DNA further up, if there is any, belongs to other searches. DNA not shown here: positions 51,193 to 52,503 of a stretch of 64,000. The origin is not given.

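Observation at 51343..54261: VirB4 ATPase split by a single in-frame TAG codon directly followed by ATG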

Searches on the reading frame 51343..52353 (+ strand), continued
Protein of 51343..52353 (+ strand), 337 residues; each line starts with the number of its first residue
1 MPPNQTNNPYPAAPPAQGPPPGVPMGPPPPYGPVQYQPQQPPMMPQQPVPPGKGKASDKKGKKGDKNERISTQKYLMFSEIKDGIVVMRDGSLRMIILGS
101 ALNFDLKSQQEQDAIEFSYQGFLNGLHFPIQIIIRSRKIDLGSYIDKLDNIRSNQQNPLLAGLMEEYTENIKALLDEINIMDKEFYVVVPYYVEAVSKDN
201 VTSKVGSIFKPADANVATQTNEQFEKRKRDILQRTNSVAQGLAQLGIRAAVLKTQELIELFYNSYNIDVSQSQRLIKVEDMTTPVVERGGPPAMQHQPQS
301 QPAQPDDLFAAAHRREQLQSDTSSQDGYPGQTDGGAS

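Call 16: find_related_loci(query=A1, collection=genome_contigs, flank=4000)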
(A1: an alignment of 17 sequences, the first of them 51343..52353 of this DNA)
Query A1 (337 aa) in genome_contigs; peptide patterns used: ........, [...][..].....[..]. (x = any residue, [..] = any of these).
259 stretches matched a pattern; 63 encode a relative of the query (tblastn E <= 1e-3); 62 distinct loci.
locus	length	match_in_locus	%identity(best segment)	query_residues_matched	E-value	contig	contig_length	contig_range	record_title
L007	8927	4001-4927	72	2-315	3e-136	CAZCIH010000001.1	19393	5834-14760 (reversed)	MAG TPA_asm: uncultured Candidatus Saccharibacteria bacterium isolate SRP189682_co1_501 genome assembly, contig: NODE_52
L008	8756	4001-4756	79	68-319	3e-135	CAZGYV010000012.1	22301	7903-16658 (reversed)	MAG TPA_asm: uncultured Candidatus Saccharibacteria bacterium isolate SRP192515_co1_377 genome assembly, contig: NODE_21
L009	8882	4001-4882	57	39-323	7e-106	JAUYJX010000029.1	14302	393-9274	MAG: bacterium isolate C24_metabat.bin.170 C24_k141_910060, whole genome shotgun sequence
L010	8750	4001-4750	63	63-314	8e-104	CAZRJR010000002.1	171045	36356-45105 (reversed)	MAG TPA_asm: uncultured Candidatus Saccharibacteria bacterium isolate SRP173033_co2_82 genome assembly, contig: NODE_25_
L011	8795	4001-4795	61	51-312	3e-103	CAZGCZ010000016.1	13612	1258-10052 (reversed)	MAG TPA_asm: uncultured Candidatus Saccharibacteria bacterium isolate binchicken_co84_502 genome assembly, contig: k141_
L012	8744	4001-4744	63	63-312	3e-103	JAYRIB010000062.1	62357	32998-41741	MAG: Candidatus Saccharimonadia bacterium isolate SZ_szas25bin.42 k141_1535784, whole genome shotgun sequence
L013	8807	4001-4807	57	45-314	2e-102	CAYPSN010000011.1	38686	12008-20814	MAG TPA_asm: uncultured Candidatus Saccharibacteria bacterium isolate SRP133034_co1_64 genome assembly, contig: NODE_917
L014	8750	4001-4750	60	63-314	3e-102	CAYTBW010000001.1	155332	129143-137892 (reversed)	MAG TPA_asm: uncultured Candidatus Saccharibacteria bacterium isolate SRP285395_co2_395 genome assembly, contig: NODE_10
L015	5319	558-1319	61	63-315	5e-102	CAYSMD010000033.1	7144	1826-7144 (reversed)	MAG TPA_asm: uncultured Candidatus Saccharibacteria bacterium isolate SRP286056_co2_117 genome assembly, contig: NODE_17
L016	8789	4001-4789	61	56-320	9e-102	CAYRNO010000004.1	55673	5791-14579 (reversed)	MAG TPA_asm: uncultured Candidatus Saccharibacteria bacterium isolate SRP173033_co3_39 genome assembly, contig: NODE_525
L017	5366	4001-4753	64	63-315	2e-101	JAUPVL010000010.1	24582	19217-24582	MAG: Patescibacteria group bacterium isolate erpe_2018_sw_30hr_WHONDRS-SW48-000095_B_bin.41 scaffold_122148, whole genom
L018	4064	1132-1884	63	63-312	3e-102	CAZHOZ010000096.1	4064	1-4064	MAG TPA_asm: uncultured Candidatus Saccharibacteria bacterium isolate binchicken_co16_307 genome assembly, contig: NODE_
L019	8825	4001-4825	56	48-319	3e-100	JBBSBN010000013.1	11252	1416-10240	MAG: Candidatus Saccharimonadia bacterium isolate La6_metabat2.143 La6_metabat2.143_K_160846_L_11252_cov_8.0000, whole g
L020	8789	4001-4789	58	63-329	3e-100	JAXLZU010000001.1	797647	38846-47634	MAG: Candidatus Saccharibacteria bacterium isolate STL-PAT10 C2.14.fa-1, whole genome shotgun sequence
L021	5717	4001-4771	60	62-320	8e-100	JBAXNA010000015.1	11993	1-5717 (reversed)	MAG: Candidatus Saccharibacteria bacterium isolate ELA467 MAG467_15, whole genome shotgun sequence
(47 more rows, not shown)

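Call 32: predict_structure(alignment_id=A1)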
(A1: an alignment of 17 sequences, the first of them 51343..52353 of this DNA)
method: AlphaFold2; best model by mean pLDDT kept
length: 337 residues; sequences in the alignment: 17
mean_pLDDT: 47.3   pTM: 0.23
mean pLDDT of the five models: 47.3, 45.4, 42.9, 42.5, 41.1
residues with pLDDT >= 90: 0; 70-90: 31; 50-70: 77; < 50: 229
segments of 3 or more residues with pLDDT < 50: 4-8, 31-40, 42-109, 120-138, 178-219, 223-225, 241-291, 321-328, 330-337
pLDDT, mean of each block of 10 residues (from residue 1): 42 57 51 41 43 36 39 40 41 38 42 51 41 46 77 81 79 61 42 36 44 41 51 52 39 39 35 35 38 51 60 56 43 40
secondary structure, 60 per line:
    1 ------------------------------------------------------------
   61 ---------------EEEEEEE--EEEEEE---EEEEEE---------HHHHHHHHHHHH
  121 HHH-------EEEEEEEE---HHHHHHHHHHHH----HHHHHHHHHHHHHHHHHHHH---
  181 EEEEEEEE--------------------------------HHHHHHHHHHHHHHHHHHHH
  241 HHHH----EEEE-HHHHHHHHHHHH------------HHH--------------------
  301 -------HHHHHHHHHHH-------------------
elements in order: E76-82 E85-90 E94-99 H109-123 E131-138 H142-153 H158-177 E181-188 H221-244 E249-252 H254-265 H308-318

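Call 33: search_protein_representatives(alignment_id=A1)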
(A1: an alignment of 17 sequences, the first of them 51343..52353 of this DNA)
Query: 17 sequences, 299 profile positions. Proteins with E-value up to 0.001 (for the whole library): 2982; up to 1e-10: 1529; up to 1e-30: 445. The best 150 are listed.
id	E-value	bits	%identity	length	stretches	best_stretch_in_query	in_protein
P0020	4.3e-146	502.4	-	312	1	11-294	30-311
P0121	6.7e-127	439.4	-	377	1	3-284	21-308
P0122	1.1e-102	359.9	-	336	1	5-257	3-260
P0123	1.0e-95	337.0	-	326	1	24-260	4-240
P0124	7.3e-85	301.4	-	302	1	24-263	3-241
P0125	2.7e-82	293.0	-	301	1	5-254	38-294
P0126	9.9e-80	284.5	-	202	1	54-250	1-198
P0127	1.1e-77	277.8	-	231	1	38-254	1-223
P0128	4.4e-74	266.0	-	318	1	26-254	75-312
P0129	5.7e-73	262.3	-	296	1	16-253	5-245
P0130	1.1e-70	254.8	-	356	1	15-254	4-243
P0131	2.1e-70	253.9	-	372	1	13-259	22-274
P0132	6.7e-70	252.3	-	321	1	18-249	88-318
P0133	2.2e-69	250.5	-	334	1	27-256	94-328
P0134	3.5e-69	249.9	-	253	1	27-254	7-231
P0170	3.2e-62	227.1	-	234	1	25-240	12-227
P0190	9.9e-60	218.9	-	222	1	24-246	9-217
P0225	2.2e-54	201.3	-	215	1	30-233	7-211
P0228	1.4e-53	198.7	-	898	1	22-255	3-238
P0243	2.5e-51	191.3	-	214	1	31-240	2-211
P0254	5.6e-50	186.8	-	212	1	31-227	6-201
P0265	3.9e-48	180.8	-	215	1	32-229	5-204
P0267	4.6e-48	180.6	-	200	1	32-233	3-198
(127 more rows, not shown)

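Call 37: search_solved_structures(query=A1, max_evalue=10, show_alignments=3)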
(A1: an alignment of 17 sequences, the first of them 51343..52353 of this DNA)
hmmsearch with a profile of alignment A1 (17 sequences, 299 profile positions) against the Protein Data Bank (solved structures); distinct sequences matched with E-value up to 10: 2.
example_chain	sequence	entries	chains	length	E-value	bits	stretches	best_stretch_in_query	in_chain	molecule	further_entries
8afz_A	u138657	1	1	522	1.5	11.4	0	101-129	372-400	Sorting nexin-1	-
7d6d_A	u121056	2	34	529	3.2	10.3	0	101-129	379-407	Sorting nexin-1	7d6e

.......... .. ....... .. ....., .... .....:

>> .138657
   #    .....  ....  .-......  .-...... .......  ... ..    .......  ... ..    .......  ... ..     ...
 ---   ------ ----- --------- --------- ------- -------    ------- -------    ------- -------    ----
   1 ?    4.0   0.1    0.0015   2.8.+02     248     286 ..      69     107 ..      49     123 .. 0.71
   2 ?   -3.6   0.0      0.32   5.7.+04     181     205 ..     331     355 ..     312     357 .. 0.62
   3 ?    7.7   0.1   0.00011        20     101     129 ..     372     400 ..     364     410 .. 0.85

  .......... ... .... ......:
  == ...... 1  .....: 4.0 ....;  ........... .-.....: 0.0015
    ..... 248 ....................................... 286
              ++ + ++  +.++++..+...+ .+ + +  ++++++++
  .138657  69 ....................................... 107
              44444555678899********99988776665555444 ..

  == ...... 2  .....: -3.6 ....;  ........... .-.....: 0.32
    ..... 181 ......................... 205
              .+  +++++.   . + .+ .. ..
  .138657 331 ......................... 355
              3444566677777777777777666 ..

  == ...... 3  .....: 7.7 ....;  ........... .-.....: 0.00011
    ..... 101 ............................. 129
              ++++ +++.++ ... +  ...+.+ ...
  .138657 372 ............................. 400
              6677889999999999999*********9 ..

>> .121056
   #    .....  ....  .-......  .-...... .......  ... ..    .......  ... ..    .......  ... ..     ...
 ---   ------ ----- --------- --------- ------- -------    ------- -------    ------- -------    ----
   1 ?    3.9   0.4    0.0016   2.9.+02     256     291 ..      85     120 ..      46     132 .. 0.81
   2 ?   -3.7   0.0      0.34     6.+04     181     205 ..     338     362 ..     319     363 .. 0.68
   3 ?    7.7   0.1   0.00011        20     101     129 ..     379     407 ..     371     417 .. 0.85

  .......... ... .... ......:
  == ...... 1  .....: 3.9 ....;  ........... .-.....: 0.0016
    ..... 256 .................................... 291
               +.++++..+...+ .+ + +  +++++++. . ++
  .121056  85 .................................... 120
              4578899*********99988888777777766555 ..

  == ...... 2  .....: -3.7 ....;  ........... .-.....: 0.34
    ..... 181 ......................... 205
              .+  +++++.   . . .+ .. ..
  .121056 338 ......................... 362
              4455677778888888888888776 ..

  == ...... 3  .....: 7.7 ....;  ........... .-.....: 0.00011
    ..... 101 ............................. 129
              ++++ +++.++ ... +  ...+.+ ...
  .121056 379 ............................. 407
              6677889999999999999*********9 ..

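Call 38: find_encoding_contigs(protein=P0228, flank=4000, max_places=3)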
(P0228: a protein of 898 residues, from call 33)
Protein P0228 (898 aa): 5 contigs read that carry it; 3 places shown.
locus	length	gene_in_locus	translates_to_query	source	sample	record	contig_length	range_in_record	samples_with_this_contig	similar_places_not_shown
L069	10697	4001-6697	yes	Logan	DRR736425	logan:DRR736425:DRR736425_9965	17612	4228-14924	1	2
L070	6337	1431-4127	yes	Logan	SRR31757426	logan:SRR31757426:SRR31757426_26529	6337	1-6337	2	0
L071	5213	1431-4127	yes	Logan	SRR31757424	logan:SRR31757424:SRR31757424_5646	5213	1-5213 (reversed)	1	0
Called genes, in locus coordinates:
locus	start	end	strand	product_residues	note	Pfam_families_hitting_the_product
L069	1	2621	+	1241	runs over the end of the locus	-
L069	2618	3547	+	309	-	-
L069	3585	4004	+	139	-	PF12666:PrgI (faint)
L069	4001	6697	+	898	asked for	PF26593:TraC-like, PF01935:DUF87, PF12846:AAA_10 (faint), PF19044:P-loop_TraG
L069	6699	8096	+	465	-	-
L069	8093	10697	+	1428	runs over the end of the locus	-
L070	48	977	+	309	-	-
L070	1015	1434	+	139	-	PF12666:PrgI (faint)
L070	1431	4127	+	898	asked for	PF26593:TraC-like, PF01935:DUF87, PF12846:AAA_10 (faint), PF19044:P-loop_TraG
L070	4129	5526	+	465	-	-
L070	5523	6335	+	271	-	?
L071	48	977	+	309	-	-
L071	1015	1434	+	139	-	PF12666:PrgI (faint)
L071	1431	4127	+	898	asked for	PF26593:TraC-like, PF01935:DUF87, PF12846:AAA_10 (faint), PF19044:P-loop_TraG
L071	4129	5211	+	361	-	?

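Call 44: find_encoding_contigs(protein=P0001, flank=2500, max_places=6)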
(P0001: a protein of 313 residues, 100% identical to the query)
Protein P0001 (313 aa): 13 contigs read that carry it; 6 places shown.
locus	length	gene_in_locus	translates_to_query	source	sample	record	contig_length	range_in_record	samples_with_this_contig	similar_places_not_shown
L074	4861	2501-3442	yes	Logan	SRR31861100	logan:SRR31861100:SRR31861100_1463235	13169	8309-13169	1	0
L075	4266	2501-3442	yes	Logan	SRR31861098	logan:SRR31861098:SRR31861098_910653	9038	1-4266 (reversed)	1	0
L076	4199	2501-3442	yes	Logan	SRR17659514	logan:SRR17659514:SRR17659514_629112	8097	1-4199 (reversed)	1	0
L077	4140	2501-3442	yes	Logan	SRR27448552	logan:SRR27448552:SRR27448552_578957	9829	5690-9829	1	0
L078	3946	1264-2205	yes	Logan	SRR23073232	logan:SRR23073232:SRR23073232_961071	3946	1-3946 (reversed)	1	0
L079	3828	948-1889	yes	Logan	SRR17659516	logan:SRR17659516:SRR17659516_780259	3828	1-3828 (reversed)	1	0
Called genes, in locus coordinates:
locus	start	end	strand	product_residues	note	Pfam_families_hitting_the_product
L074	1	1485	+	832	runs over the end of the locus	PF19590:TrbL_3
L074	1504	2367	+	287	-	PF12666:PrgI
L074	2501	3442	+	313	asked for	PF26593:TraC-like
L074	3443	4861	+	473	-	?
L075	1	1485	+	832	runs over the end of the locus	PF19590:TrbL_3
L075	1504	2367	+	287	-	PF12666:PrgI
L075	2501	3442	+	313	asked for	PF26593:TraC-like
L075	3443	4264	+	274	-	?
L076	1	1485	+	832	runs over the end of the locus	PF19590:TrbL_3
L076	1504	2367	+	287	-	PF12666:PrgI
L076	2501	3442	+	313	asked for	PF26593:TraC-like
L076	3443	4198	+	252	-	?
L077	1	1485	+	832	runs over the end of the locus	PF19590:TrbL_3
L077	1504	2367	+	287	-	PF12666:PrgI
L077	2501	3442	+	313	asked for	PF26593:TraC-like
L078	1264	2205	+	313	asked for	PF26593:TraC-like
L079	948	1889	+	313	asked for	PF26593:TraC-like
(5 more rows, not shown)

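Call 47: search_protein_families(library=ncbifam, alignment_id=A2, max_evalue=0.01)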
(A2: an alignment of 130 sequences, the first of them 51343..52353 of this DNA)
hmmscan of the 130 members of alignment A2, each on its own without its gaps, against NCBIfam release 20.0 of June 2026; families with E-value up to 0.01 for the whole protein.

A. member 1, window:51343-52353:+ (337 aa): 2 families
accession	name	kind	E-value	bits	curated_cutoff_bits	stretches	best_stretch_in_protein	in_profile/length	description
NF045975.1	VirB4_plasma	equivalog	1e-05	23.5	590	1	57-189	90-233/894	Mbov_0397 family ICE element conjugal transfer ATPase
NF041427.1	TrsD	subfamily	0.0018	18.1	200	0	83-198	26-151/201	TrsD/TraD family conjugative transfer protein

B. families by the number of members that match (of 130 scanned): 16 families
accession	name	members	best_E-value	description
NF041427.1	TrsD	129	8.5e-13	TrsD/TraD family conjugative transfer protein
NF045975.1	VirB4_plasma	125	1e-14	Mbov_0397 family ICE element conjugal transfer ATPase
NF045971.1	conju_CD1110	100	4.8e-11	VirB4-like conjugal transfer ATPase, CD1110 family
TIGR00929.1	VirB4_CagE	43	2.5e-09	VirB4 family type IV secretion/conjugal transfer ATPase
NF042935.1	SCO6880_fam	13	0.00019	SCO6880 family protein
NF010427.0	PRK13853.1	7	0.00045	type IV secretion system protein VirB4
NF041017.1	DNA_import_CedB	5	0.00034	DNA import protein CedB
TIGR02746.1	TraC-F-type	4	0.0008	type IV secretion system protein TraC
NF033930.1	pneumo_PspA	4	0.0019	pneumococcal surface protein A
TIGR03744.1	traC_PFL_4706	2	0.0038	conjugative transfer ATPase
NF005846.3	PRK07764.1-6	1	0.00061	DNA polymerase III subunit gamma and tau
NF047615.1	LIC13259_LIC11441_fam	1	0.00067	LIC13259/LIC11441 family protein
NF046075.1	UpsF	1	0.0012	membrane pilin protein UpsF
NF007722.0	PRK10414.1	1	0.0062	tol-pal system-associated acyl-CoA thioesterase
TIGR01231.1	lacC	1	0.0067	tagatose-6-phosphate kinase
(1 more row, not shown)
